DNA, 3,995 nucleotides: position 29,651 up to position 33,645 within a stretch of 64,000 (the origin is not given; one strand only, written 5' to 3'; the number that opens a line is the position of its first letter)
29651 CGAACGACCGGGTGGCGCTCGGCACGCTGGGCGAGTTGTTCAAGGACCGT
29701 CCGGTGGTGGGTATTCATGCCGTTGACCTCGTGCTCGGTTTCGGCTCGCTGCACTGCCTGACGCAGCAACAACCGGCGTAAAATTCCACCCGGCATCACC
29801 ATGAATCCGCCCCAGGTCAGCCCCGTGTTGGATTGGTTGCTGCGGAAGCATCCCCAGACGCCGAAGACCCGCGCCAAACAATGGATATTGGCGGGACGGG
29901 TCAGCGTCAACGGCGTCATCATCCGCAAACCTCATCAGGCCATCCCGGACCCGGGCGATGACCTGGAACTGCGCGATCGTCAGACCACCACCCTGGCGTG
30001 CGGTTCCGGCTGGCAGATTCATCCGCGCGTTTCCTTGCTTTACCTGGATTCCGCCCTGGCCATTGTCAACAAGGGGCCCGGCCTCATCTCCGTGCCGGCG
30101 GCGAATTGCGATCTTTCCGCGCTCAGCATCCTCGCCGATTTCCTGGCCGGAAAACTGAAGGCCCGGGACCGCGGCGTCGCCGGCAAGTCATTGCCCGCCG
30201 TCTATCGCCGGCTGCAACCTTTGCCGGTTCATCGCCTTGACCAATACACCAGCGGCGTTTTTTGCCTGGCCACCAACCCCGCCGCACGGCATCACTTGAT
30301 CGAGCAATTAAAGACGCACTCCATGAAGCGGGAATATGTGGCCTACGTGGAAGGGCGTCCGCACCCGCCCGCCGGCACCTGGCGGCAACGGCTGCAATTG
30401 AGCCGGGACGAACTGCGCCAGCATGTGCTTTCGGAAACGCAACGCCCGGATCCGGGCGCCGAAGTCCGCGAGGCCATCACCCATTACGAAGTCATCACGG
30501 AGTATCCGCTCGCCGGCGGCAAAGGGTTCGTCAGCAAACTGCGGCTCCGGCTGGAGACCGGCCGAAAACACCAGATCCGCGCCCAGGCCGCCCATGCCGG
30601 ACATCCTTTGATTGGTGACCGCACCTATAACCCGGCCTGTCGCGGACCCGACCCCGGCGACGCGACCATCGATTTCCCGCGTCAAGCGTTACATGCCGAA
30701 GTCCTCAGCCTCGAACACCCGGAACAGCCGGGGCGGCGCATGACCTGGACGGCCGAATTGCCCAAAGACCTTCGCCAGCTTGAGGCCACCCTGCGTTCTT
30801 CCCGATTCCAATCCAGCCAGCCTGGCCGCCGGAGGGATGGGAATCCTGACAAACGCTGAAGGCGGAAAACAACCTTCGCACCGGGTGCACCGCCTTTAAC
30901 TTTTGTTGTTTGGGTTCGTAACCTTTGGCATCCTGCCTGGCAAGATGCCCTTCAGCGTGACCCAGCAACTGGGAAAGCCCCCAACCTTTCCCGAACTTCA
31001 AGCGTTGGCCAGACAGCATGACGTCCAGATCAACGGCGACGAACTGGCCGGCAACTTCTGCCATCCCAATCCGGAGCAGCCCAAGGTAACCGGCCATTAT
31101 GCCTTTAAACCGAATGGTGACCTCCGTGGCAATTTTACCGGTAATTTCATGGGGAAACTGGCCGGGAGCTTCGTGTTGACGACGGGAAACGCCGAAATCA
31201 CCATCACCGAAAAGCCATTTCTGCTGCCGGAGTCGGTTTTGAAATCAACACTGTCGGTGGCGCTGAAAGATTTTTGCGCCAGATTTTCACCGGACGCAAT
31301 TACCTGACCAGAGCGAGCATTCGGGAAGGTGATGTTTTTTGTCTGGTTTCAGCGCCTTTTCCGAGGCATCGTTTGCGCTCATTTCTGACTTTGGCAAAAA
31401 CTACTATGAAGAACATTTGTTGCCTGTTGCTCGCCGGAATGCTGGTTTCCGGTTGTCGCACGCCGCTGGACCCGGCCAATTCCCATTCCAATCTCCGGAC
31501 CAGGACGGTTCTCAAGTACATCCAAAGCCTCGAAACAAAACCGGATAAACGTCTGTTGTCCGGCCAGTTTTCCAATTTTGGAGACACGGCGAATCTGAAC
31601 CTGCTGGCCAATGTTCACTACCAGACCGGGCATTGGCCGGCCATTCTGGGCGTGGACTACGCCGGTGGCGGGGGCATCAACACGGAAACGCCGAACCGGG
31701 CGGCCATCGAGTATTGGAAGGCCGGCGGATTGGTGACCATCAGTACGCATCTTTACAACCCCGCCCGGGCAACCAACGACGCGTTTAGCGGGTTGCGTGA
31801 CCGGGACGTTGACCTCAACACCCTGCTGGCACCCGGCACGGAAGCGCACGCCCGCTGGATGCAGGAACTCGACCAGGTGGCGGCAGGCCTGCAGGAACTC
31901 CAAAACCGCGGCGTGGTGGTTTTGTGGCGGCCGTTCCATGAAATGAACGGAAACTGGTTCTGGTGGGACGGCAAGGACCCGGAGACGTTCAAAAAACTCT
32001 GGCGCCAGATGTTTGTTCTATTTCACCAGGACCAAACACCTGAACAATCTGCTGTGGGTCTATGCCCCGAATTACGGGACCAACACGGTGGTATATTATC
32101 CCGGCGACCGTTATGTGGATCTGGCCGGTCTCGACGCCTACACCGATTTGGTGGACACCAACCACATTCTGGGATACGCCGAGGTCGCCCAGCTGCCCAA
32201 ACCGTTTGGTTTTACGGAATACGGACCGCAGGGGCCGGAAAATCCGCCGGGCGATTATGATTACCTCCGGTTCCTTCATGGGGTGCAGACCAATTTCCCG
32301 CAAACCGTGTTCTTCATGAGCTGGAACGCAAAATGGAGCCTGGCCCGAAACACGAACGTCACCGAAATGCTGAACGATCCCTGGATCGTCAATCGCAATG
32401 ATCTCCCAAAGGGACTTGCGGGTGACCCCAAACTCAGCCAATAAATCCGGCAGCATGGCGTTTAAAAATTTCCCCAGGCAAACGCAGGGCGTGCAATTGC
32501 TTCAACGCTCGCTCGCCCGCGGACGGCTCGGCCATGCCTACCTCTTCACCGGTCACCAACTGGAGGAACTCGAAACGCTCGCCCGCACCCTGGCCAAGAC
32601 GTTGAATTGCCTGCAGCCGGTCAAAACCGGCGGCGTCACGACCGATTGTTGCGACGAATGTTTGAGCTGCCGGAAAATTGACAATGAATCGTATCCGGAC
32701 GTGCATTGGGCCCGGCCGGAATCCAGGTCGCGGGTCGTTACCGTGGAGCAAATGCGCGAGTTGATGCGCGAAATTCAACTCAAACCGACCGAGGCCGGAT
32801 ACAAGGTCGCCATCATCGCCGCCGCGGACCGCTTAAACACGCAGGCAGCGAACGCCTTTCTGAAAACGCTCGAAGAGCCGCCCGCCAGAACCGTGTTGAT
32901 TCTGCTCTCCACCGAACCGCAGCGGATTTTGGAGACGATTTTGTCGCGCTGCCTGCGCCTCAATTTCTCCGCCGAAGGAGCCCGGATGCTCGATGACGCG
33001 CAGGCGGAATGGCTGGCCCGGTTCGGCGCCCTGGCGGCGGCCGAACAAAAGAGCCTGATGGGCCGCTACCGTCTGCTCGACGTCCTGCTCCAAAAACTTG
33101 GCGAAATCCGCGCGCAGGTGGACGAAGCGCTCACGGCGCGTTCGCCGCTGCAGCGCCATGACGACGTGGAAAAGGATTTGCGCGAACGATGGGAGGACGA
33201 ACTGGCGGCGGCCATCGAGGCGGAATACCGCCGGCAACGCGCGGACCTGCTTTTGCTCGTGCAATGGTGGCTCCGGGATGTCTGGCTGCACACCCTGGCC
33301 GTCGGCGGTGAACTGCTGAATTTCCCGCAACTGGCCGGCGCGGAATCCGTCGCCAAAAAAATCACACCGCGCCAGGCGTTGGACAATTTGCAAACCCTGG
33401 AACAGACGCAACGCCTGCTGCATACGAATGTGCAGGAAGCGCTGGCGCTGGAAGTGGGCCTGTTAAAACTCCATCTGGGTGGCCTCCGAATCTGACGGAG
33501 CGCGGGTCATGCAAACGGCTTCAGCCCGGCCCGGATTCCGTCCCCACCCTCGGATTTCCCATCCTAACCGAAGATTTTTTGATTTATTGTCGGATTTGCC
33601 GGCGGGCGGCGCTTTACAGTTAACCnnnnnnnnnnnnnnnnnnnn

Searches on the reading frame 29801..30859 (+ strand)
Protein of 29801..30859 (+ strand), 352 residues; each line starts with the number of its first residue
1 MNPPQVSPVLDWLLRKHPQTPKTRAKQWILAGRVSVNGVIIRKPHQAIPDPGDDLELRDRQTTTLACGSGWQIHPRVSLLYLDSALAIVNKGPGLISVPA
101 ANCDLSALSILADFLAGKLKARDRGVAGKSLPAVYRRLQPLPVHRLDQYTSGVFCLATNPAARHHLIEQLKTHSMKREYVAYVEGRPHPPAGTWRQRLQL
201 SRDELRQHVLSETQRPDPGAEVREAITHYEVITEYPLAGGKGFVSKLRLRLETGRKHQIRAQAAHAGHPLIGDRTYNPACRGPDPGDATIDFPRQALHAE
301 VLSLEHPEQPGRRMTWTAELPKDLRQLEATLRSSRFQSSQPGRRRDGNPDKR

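Call 72: search_protein_families(library=pfam, proteins=[window:29801-30859:+], max_evalue=0.00001)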
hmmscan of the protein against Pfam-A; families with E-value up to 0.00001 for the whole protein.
window:29801-30859:+ (352 aa): 2 families
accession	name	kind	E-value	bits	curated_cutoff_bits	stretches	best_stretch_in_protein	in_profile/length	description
PF00849.27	PseudoU_synth_2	-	8e-23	81.8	26.8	1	86-265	2-152/152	RNA pseudouridylate synthase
PF01479.30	S4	-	3.5e-07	30.3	22.8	1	11-53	5-46/48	S4 domain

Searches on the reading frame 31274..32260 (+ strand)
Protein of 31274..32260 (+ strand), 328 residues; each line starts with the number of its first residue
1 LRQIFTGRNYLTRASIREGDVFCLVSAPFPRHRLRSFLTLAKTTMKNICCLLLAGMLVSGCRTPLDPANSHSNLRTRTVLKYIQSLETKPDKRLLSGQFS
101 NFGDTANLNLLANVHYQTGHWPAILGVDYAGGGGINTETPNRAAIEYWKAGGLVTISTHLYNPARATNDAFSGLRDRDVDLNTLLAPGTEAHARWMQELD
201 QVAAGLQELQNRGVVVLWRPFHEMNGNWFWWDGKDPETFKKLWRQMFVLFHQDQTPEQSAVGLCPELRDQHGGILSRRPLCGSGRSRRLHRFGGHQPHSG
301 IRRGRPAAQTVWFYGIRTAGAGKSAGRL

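Call 49: search_protein_families(library=pfam, proteins=[window:31274-32260:+], max_evalue=0.001)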
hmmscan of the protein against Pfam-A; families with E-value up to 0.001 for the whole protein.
window:31274-32260:+ (328 aa): 1 family
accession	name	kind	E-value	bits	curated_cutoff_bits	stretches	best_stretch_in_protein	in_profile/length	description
PF02156.21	Glyco_hydro_26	-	1.1e-33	117.4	20.2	1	69-248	2-188/311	Glycosyl hydrolase family 26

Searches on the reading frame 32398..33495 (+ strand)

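Call 49: search_protein_families(library=pfam, proteins=[window:32398-33495:+], max_evalue=0.001)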
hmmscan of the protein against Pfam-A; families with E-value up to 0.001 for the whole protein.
window:32398-33495:+ (365 aa): 1 family
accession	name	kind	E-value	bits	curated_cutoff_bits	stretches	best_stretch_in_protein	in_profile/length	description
PF13177.12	DNA_pol3_delta2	-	2.1e-49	168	27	1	28-191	2-158/161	DNA polymerase III, delta subunit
